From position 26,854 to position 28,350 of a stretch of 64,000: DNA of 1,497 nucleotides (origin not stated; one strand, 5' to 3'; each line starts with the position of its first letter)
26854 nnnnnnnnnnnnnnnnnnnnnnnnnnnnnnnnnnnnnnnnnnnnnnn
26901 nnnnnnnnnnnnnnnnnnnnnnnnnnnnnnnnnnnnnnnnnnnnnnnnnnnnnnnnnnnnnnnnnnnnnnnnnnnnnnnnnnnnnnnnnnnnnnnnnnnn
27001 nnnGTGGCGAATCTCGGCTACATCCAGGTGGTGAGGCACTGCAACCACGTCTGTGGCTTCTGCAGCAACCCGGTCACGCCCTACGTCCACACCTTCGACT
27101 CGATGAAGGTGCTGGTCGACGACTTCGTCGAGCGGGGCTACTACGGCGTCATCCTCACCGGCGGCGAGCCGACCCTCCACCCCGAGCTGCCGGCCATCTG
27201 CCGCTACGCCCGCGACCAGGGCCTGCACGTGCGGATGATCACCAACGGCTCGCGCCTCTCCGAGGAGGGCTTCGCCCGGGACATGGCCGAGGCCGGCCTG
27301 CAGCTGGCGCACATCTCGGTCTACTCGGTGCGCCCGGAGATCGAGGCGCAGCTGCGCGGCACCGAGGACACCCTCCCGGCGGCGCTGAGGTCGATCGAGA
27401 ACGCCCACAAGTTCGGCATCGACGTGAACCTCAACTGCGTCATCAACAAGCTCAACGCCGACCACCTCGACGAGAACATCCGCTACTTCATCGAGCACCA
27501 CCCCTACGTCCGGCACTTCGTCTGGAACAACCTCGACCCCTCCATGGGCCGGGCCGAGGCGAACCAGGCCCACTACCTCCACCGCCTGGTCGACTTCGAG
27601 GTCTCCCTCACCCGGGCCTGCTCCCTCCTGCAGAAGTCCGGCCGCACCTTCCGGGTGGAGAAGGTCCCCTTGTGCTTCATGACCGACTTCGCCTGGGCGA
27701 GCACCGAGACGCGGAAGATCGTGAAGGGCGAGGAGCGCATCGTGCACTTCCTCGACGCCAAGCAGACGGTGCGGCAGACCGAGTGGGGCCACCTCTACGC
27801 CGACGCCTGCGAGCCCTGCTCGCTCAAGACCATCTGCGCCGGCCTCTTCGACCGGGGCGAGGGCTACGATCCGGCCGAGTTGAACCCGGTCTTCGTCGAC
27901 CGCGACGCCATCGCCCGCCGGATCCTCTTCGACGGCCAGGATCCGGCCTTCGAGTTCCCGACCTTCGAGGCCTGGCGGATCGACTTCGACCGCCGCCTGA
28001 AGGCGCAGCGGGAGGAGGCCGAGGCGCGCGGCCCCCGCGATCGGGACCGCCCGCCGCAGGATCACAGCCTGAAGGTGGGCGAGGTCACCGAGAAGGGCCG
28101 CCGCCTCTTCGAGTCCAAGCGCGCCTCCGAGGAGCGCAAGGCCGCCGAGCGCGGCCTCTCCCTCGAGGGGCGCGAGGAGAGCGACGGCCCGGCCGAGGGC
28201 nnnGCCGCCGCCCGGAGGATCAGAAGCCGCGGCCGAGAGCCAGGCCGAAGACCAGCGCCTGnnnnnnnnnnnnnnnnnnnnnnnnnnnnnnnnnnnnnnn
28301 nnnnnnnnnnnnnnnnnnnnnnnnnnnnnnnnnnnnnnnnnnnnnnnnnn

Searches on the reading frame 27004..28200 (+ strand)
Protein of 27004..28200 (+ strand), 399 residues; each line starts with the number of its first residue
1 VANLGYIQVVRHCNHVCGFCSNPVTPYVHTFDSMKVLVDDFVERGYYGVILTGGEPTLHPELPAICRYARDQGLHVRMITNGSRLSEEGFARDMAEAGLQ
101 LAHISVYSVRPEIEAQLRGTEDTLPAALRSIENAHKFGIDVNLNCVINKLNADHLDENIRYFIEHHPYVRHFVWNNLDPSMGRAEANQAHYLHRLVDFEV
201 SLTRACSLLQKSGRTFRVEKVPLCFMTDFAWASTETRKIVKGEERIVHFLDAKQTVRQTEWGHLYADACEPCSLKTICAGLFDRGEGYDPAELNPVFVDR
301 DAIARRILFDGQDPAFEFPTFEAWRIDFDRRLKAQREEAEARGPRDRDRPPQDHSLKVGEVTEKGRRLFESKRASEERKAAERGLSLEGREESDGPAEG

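Call 11: search_protein_families(library=pfam, proteins=[window:27004-28200:+], max_evalue=0.001)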
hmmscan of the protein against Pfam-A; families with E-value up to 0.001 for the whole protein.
window:27004-28200:+ (399 aa): 2 families
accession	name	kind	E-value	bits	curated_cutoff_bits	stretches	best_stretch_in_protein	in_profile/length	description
PF04055.27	Radical_SAM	-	1.2e-23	84.5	29.5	1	8-160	2-164/166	Radical SAM superfamily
PF13344.12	Hydrolase_6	-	0.0004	20.8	27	1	47-105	6-62/101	Haloacid dehalogenase-like hydrolase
